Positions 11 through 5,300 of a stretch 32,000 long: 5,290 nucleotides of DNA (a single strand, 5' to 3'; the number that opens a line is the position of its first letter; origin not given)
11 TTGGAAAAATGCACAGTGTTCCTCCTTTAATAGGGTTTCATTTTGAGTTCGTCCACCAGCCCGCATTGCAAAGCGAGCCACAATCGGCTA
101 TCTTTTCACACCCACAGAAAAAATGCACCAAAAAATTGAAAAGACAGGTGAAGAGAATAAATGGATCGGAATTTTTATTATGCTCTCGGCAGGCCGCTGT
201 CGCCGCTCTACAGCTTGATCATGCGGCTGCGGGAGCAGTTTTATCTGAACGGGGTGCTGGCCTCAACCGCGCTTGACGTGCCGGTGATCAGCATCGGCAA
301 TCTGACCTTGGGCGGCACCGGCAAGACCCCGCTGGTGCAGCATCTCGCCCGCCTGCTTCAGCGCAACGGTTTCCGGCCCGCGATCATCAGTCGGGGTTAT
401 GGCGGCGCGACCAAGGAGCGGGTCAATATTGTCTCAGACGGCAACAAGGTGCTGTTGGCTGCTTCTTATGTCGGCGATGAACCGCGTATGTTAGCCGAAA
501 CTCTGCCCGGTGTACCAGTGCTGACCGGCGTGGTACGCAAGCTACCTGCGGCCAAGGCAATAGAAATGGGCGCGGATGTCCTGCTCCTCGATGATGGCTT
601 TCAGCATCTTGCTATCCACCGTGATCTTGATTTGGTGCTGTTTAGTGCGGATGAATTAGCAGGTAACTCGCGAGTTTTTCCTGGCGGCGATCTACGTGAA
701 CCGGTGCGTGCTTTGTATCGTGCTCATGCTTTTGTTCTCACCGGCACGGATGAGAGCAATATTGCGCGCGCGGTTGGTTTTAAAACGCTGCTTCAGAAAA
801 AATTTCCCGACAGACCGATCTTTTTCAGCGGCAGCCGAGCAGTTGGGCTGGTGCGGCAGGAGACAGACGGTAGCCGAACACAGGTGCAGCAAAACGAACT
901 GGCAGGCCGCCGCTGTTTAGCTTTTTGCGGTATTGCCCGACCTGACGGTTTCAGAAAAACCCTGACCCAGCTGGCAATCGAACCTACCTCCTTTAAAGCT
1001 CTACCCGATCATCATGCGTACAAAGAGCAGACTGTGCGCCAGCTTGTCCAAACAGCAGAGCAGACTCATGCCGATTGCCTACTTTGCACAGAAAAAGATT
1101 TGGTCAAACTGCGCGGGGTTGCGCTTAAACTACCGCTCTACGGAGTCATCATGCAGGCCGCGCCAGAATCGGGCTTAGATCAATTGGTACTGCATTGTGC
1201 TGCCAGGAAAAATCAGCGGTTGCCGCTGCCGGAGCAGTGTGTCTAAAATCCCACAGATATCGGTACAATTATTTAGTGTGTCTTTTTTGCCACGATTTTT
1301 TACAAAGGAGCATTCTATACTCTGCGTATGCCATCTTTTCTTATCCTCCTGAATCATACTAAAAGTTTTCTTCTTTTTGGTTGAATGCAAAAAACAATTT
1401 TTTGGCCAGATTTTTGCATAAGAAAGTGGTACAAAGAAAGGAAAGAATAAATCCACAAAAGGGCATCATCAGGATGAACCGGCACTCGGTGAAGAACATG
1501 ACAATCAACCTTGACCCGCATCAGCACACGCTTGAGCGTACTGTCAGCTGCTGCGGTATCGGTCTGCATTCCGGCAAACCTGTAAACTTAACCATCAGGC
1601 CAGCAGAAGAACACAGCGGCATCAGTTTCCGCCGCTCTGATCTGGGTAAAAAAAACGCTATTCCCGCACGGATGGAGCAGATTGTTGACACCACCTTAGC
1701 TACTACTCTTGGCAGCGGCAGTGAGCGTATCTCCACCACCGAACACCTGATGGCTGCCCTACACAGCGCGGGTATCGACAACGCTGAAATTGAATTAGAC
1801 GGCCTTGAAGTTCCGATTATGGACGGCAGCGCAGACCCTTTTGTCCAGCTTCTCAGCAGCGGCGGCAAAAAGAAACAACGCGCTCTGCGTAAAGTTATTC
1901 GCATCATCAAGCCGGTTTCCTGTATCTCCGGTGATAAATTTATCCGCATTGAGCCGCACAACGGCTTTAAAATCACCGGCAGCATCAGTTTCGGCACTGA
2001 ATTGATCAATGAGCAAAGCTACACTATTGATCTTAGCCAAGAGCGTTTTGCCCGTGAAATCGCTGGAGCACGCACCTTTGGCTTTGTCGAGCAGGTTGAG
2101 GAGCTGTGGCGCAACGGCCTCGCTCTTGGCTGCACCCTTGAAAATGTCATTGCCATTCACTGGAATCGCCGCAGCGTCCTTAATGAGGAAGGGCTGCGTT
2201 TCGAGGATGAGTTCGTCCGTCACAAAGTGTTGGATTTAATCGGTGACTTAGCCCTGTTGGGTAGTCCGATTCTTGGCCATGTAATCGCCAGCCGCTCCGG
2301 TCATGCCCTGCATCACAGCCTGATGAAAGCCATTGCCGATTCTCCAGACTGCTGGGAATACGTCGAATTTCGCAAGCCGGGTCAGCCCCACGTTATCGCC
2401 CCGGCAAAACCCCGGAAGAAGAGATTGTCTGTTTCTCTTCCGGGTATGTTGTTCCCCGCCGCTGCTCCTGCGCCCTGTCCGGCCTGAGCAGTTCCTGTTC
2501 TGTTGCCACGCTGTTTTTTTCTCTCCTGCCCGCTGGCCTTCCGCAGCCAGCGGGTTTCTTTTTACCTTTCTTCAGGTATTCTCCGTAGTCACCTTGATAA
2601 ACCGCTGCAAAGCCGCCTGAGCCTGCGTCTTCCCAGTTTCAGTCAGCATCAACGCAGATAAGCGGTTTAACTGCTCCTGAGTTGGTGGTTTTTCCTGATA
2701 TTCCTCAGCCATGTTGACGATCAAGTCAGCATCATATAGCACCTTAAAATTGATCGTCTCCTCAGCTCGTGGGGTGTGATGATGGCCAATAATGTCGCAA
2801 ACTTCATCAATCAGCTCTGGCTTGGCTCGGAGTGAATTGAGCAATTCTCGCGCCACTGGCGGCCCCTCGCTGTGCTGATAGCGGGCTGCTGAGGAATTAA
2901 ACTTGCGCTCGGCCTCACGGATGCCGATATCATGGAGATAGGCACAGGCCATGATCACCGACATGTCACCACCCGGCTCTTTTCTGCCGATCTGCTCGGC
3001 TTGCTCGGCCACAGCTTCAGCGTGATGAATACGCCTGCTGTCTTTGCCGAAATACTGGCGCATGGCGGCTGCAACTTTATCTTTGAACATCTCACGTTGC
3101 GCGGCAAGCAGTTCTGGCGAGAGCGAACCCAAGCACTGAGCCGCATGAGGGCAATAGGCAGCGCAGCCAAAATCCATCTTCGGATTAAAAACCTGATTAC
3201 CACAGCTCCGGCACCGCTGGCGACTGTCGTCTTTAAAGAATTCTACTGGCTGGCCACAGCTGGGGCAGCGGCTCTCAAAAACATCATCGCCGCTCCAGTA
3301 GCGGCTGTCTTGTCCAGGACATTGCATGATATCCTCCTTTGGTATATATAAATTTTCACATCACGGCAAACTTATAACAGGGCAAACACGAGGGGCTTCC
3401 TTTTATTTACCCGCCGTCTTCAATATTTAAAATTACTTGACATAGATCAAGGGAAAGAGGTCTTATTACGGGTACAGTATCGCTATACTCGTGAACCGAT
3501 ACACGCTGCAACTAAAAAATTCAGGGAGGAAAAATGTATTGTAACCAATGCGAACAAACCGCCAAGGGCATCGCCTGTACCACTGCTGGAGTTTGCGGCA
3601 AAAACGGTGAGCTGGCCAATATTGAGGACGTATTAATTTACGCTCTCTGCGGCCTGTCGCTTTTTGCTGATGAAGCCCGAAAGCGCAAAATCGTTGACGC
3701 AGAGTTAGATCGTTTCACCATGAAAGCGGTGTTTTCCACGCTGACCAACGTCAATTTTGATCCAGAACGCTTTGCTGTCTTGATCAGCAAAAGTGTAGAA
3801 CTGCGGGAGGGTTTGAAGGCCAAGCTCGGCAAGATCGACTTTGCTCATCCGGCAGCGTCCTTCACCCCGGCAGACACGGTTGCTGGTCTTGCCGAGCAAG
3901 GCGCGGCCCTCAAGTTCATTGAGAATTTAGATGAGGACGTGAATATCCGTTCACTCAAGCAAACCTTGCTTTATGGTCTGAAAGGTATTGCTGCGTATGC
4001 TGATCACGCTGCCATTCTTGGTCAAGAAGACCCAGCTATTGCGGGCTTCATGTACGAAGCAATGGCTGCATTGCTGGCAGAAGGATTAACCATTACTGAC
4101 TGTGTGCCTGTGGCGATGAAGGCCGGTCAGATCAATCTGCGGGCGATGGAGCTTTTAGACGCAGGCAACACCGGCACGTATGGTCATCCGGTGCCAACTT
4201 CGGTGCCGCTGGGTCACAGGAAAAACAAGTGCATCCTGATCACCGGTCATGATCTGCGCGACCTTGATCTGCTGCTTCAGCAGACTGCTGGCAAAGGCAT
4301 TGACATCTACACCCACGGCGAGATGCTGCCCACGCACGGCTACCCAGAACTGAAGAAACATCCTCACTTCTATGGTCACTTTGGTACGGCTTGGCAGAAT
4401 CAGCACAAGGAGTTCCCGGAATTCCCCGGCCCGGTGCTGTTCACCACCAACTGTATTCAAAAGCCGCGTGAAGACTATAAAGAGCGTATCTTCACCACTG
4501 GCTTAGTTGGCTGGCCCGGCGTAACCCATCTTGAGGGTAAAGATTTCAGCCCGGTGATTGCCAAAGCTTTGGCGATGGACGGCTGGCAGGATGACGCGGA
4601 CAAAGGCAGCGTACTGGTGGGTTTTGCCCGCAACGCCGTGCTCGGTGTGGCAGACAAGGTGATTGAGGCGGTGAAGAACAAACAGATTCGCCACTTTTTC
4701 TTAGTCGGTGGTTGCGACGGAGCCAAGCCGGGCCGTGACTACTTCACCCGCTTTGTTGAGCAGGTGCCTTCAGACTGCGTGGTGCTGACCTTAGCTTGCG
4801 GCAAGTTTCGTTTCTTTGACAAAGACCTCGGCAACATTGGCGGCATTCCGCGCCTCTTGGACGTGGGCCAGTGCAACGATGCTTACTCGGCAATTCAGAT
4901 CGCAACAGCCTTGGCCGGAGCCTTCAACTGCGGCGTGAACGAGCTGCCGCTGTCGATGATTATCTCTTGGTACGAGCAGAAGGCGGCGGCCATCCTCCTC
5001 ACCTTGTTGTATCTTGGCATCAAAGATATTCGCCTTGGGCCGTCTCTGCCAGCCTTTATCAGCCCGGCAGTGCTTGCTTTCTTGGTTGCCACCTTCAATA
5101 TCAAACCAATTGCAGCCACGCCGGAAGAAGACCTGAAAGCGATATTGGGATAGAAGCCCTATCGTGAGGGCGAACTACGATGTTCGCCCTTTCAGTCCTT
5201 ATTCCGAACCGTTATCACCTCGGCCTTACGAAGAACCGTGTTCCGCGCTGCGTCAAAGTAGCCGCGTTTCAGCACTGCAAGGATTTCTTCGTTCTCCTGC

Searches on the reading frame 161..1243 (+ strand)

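Call 91: search_protein_families(library=pfam, proteins=[window:161-1243:+], max_evalue=0.00001)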
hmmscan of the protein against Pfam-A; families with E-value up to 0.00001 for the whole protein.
window:161-1243:+ (361 aa): 1 family
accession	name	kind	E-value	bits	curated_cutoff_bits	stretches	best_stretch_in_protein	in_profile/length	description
PF02606.20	LpxK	-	8.5e-86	288.5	27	1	9-334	4-313/328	Tetraacyldisaccharide-1-P 4'-kinase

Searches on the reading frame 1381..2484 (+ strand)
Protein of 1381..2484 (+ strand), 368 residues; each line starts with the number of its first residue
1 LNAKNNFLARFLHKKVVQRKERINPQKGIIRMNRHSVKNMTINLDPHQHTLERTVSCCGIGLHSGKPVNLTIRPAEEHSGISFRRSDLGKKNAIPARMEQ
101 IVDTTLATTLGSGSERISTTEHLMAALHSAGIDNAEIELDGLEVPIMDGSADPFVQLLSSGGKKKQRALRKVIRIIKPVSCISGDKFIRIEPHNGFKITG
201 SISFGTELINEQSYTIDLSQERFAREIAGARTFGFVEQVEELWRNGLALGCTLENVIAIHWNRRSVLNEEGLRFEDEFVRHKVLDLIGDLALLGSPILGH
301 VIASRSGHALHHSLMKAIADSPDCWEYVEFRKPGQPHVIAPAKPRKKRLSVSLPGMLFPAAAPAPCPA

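Call 91: search_protein_families(library=pfam, proteins=[window:1381-2484:+], max_evalue=0.00001)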
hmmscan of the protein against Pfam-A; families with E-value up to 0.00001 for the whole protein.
window:1381-2484:+ (368 aa): 1 family
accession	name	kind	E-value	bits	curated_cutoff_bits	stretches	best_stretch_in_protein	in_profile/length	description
PF03331.19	LpxC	-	1.2e-103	346.7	27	1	48-319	1-267/268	UDP-3-O-acyl N-acetylglycosamine deacetylase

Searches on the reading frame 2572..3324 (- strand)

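Call 91: search_protein_families(library=pfam, proteins=[window:2572-3324:-], max_evalue=0.00001)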
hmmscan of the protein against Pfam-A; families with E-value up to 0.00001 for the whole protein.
window:2572-3324:- (250 aa): 1 family
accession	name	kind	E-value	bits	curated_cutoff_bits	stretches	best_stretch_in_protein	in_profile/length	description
PF01966.28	HD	-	1e-08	35.9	22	1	98-204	1-115/116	HD domain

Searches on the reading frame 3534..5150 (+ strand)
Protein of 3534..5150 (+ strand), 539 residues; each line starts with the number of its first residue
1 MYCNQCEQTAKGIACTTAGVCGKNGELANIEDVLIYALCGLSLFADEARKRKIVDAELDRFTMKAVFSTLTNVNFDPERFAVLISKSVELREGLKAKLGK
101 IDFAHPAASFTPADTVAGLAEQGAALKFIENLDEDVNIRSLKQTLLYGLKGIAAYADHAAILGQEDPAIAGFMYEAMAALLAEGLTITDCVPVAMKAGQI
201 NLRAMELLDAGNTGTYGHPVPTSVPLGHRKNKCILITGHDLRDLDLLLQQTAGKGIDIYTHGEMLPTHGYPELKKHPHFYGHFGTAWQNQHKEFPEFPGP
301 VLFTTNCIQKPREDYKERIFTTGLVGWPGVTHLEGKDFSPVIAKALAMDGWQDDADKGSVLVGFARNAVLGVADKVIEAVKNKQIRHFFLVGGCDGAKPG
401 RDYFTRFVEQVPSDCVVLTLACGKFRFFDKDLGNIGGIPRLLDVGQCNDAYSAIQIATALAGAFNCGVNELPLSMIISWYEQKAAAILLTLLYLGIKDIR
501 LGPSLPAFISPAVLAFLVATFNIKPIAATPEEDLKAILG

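Call 91: search_protein_families(library=pfam, proteins=[window:3534-5150:+], max_evalue=0.00001)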
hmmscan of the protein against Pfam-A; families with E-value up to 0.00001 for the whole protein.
window:3534-5150:+ (539 aa): 1 family
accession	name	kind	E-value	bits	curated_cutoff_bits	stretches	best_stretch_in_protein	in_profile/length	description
PF03063.25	Prismane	-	1.1e-159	532.9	27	1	1-535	1-513/513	Prismane/CO dehydrogenase family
